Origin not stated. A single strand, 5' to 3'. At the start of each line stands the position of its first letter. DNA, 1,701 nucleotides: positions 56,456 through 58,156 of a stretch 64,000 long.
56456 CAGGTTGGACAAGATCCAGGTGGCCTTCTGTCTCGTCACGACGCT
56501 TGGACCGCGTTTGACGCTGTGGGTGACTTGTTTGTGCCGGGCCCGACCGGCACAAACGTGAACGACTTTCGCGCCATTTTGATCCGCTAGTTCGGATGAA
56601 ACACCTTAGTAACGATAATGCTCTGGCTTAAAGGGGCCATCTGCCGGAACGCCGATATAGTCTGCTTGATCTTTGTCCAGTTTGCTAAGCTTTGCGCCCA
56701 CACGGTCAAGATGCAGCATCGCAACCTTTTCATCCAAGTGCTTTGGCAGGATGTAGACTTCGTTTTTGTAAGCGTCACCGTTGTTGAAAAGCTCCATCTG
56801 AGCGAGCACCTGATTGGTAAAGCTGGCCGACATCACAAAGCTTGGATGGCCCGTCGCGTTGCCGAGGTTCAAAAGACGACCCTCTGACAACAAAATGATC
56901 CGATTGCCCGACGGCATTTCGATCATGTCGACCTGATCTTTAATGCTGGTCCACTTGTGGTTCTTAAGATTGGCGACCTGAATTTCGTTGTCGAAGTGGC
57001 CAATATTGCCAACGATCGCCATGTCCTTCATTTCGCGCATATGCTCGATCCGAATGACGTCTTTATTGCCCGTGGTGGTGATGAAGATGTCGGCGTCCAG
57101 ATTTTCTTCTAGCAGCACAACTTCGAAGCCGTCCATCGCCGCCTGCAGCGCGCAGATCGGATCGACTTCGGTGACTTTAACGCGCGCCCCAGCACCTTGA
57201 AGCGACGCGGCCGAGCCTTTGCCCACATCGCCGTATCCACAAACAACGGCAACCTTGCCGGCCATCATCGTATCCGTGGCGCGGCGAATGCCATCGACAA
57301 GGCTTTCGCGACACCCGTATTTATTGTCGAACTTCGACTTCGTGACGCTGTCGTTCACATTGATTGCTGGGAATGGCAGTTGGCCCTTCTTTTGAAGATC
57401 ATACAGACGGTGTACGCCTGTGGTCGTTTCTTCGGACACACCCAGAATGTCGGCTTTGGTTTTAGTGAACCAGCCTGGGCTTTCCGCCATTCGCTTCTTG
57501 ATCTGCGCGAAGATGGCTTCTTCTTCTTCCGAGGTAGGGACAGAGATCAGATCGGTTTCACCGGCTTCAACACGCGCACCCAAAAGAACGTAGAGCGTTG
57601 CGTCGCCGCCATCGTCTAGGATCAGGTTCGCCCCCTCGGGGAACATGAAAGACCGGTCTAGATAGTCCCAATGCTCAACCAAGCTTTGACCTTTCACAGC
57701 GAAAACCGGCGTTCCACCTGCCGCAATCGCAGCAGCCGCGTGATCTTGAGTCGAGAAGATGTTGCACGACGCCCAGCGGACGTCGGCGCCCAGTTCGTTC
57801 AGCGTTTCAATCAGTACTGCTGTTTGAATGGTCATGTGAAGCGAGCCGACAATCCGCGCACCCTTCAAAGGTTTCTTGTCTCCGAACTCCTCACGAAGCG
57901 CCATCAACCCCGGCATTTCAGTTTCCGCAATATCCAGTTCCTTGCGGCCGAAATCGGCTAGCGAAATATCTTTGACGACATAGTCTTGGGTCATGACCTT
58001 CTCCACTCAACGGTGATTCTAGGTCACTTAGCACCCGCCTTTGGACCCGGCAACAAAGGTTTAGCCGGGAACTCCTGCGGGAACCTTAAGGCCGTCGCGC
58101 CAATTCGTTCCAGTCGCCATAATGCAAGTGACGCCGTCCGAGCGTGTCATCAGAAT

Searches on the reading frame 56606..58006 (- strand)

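Call 11: search_protein_families(library=pfam, proteins=[window:56606-58006:-], max_evalue=0.00001)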
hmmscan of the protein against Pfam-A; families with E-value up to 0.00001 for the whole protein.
window:56606-58006:- (466 aa): 2 families
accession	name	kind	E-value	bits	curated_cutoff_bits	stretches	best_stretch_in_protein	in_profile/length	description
PF05221.23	AdoHcyase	-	3.2e-142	473.5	25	1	8-465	1-299/299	S-adenosyl-L-homocysteine hydrolase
PF00670.27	AdoHcyase_NAD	-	7.9e-76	254.1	27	1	228-386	1-162/162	S-adenosyl-L-homocysteine hydrolase, NAD binding domain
